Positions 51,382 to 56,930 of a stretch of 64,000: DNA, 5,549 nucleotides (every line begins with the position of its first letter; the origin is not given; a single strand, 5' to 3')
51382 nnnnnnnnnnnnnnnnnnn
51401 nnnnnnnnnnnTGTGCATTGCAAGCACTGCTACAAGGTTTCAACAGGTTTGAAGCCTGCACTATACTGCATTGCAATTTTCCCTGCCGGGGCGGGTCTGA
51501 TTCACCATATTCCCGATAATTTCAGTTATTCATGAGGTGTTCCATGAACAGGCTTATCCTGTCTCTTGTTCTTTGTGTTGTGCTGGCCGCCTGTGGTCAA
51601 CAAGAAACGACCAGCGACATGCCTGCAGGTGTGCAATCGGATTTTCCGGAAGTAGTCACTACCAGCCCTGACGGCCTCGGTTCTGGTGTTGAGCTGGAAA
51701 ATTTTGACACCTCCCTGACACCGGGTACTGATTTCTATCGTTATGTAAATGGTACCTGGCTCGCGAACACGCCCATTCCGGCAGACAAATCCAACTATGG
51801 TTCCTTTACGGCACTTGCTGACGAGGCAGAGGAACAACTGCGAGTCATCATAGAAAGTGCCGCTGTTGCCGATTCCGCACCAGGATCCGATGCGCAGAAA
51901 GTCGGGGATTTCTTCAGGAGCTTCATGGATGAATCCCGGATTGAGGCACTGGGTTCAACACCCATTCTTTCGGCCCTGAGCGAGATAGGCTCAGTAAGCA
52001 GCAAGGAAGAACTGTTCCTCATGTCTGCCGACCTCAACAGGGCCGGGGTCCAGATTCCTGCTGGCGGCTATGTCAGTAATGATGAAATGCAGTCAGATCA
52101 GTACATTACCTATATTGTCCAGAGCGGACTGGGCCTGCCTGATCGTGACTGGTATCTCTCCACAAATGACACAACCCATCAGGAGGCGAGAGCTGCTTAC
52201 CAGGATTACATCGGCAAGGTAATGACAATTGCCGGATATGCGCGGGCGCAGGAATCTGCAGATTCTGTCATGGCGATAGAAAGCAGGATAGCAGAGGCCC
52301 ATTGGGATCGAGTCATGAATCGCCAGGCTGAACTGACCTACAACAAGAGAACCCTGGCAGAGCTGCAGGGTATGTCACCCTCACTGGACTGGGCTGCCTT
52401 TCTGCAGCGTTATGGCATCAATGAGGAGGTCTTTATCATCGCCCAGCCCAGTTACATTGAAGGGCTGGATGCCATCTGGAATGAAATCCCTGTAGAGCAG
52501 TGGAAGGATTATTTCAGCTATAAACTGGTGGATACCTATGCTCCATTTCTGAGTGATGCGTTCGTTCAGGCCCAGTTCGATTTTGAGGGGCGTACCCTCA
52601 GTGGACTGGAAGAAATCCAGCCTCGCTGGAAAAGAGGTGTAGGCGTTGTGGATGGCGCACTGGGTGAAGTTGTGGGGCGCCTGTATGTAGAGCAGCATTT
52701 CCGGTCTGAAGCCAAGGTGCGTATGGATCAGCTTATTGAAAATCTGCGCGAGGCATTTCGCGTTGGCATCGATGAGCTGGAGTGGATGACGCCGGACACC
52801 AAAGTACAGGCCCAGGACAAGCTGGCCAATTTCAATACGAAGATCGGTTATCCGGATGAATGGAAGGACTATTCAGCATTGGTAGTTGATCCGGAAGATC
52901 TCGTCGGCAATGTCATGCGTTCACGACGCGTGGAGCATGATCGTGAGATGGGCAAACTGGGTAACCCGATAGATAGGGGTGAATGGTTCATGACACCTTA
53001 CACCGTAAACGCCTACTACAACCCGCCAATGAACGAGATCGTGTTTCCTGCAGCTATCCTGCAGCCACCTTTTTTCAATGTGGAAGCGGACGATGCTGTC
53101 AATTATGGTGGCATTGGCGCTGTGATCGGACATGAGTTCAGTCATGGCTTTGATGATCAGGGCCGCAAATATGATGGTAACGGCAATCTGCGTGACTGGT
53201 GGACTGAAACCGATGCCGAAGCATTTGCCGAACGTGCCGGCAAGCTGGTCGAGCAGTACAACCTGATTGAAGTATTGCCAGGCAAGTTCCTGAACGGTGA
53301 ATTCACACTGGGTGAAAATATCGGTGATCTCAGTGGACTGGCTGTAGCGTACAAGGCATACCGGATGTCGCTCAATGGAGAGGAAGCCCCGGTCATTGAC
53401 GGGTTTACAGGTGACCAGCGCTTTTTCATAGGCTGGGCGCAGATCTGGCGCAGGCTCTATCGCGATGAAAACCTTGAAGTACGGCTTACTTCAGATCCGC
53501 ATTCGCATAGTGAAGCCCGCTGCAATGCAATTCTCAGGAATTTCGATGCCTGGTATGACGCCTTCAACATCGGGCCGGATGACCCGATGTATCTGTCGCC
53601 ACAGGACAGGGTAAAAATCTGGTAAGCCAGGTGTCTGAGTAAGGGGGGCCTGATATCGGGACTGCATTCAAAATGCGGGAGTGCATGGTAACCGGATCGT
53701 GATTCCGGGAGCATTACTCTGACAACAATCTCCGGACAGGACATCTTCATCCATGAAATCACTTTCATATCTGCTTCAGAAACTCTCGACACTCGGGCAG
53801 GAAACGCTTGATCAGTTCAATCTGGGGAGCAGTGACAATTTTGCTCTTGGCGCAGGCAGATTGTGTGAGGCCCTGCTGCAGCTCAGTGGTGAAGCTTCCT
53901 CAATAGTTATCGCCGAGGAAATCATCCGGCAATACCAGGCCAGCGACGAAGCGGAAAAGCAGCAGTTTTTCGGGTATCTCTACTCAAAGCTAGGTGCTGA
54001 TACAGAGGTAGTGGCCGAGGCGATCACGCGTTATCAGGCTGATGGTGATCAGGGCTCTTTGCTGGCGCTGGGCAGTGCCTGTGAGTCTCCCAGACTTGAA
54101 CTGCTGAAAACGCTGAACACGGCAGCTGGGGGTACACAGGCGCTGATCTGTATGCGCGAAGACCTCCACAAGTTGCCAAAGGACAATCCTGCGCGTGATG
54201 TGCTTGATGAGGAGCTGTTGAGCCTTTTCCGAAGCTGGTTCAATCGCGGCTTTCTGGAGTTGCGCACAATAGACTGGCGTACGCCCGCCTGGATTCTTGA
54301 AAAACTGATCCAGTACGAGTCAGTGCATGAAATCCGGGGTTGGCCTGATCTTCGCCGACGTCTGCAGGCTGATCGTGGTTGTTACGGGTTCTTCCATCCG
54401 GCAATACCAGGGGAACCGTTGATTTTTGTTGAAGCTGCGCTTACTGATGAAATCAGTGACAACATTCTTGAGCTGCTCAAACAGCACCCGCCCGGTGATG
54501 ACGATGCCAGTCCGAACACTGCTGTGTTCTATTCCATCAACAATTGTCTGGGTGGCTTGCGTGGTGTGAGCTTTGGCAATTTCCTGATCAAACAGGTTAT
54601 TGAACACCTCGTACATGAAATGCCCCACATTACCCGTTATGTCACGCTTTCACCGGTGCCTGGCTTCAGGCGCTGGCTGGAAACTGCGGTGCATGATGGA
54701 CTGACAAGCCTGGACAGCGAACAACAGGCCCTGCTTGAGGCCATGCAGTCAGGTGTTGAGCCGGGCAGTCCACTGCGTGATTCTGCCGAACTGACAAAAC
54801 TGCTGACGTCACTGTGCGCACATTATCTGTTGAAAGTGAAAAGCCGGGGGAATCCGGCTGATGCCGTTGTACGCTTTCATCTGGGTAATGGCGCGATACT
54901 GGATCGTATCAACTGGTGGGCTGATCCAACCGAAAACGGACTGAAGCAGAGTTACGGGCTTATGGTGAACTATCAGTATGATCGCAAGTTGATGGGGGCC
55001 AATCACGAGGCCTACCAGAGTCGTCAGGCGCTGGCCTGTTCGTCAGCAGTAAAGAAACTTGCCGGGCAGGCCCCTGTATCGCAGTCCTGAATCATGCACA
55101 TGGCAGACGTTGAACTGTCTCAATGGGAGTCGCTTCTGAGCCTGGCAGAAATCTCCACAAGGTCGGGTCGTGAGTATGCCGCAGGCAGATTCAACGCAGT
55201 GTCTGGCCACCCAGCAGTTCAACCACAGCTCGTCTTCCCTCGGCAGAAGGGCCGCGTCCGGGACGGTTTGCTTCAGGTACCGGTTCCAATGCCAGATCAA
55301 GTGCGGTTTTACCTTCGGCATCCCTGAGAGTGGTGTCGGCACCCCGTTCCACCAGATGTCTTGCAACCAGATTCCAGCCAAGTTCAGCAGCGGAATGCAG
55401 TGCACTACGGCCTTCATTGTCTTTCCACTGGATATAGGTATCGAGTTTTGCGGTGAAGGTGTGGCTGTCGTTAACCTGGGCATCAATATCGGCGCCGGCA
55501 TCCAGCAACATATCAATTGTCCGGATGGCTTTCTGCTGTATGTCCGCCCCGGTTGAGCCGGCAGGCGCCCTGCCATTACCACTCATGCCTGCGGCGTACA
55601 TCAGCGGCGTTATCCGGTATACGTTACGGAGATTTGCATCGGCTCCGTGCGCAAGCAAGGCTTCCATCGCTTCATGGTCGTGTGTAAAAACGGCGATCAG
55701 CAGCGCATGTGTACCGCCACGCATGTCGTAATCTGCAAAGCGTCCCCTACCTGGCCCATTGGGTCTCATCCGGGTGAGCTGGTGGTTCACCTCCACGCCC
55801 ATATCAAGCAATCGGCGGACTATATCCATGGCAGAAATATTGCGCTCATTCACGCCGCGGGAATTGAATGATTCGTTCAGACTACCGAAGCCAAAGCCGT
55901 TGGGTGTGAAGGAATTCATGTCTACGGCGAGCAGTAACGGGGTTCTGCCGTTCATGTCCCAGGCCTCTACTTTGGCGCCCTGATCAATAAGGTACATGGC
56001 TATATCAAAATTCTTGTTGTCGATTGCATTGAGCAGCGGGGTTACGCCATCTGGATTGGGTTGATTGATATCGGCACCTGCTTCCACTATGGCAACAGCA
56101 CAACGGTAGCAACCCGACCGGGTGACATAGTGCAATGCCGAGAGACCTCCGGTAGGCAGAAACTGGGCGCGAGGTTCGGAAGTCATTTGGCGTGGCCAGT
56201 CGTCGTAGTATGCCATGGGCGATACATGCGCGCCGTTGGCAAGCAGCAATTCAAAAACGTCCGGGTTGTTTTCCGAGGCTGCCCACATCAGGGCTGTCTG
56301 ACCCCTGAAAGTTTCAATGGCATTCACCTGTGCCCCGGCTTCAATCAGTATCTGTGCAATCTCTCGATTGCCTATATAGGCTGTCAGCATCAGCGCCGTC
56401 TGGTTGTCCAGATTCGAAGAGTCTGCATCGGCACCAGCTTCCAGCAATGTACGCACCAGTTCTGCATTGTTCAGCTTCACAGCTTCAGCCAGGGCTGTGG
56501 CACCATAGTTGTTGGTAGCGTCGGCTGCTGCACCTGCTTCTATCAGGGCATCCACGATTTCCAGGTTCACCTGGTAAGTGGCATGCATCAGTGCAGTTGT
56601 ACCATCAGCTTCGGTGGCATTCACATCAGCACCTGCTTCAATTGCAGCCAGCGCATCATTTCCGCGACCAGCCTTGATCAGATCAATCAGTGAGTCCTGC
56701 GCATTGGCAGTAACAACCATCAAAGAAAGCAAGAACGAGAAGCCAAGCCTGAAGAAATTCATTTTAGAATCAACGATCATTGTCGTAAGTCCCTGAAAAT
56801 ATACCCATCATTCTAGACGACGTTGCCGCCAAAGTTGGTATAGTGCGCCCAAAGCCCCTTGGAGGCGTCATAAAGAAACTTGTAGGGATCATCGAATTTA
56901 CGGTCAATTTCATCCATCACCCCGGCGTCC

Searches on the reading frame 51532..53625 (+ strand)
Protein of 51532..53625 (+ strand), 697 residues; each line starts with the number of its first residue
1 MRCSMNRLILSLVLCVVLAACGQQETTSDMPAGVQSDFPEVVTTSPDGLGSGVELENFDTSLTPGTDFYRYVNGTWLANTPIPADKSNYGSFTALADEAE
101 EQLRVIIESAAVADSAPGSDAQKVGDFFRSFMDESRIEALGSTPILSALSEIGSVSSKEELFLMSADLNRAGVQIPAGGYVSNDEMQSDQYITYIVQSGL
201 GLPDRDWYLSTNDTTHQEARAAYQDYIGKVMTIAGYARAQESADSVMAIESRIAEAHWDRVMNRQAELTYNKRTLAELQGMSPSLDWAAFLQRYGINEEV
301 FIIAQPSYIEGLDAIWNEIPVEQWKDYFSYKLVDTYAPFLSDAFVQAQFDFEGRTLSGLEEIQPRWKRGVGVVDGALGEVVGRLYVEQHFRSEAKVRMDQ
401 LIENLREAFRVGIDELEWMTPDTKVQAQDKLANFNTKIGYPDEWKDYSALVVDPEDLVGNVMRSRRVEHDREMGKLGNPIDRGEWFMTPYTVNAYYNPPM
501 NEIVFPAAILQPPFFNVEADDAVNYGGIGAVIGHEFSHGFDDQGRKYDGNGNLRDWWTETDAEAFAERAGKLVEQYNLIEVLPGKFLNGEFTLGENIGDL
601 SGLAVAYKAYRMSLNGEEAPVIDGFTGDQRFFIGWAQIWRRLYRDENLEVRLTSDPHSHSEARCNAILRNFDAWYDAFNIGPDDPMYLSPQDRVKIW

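Call 76: search_protein_families(library=pfam, proteins=[window:51532-53625:+], max_evalue=0.00001)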
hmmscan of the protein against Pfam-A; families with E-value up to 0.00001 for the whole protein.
window:51532-53625:+ (697 aa): 2 families
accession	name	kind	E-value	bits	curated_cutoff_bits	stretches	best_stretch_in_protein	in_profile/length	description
PF05649.18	Peptidase_M13_N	-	3.7e-127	425.3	32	1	64-441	1-381/381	Peptidase family M13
PF01431.27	Peptidase_M13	-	8e-74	248.1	24.5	1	493-694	1-205/205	Peptidase family M13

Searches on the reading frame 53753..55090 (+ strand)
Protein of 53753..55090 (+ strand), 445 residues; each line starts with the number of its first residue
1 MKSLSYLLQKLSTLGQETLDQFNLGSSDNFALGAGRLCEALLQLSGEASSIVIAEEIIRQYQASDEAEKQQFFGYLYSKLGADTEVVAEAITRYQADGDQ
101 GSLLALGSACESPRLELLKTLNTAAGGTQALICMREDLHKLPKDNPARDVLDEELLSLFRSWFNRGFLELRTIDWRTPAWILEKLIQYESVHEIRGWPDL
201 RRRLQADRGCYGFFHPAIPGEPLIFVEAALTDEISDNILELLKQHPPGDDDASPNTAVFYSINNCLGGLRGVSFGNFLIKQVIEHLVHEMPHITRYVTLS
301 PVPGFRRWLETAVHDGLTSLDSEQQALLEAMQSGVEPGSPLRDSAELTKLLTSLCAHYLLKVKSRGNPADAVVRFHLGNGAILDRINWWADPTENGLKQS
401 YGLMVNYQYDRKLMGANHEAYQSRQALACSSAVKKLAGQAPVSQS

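Call 76: search_protein_families(library=pfam, proteins=[window:53753-55090:+], max_evalue=0.00001)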
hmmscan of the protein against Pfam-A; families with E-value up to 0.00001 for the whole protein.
window:53753-55090:+ (445 aa): 2 families
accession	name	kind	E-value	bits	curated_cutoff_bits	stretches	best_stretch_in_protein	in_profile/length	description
PF05292.17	MCD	-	5.4e-95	318.3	23.2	1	166-410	1-253/253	Malonyl-CoA decarboxylase C-terminal domain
PF17408.7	MCD_N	-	1.4e-18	67.3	22.4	1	81-163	2-85/85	Malonyl-CoA decarboxylase N-terminal domain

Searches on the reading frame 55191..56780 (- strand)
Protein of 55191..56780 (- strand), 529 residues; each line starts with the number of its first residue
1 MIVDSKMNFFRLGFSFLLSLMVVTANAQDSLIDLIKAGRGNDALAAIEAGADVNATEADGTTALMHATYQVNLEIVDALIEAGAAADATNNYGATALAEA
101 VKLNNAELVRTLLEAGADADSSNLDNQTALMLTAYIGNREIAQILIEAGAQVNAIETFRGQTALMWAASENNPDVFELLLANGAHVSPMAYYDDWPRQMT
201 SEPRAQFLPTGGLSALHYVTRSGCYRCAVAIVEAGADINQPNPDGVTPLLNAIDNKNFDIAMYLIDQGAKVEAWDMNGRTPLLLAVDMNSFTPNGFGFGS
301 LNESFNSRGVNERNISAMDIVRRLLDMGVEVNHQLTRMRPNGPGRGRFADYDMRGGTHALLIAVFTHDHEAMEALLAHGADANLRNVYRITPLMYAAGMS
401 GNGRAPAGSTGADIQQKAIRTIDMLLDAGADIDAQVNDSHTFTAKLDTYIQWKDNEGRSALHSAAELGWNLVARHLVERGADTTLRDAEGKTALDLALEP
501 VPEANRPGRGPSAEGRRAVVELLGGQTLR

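Call 76: search_protein_families(library=pfam, proteins=[window:55191-56780:-], max_evalue=0.00001)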
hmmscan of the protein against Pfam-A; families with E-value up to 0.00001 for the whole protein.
window:55191-56780:- (529 aa): 5 families
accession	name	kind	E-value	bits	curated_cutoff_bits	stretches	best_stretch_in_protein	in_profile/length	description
PF12796.13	Ank_2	-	1.3e-52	176.7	27.3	3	100-187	4-87/90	Ankyrin repeats (3 copies)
PF00023.36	Ank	-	1.5e-46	154.2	21.1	0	160-186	2-28/33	Ankyrin repeat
PF13637.12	Ank_4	-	5.9e-38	128.5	22.7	0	99-146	3-50/50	Ankyrin repeats (many copies)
PF13606.12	Ank_3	-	8.1e-35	114.8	22.3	0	160-186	2-28/30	Ankyrin repeat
PF13857.12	Ank_5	-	2.7e-30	104.5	27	1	47-98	2-54/56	Ankyrin repeats (many copies)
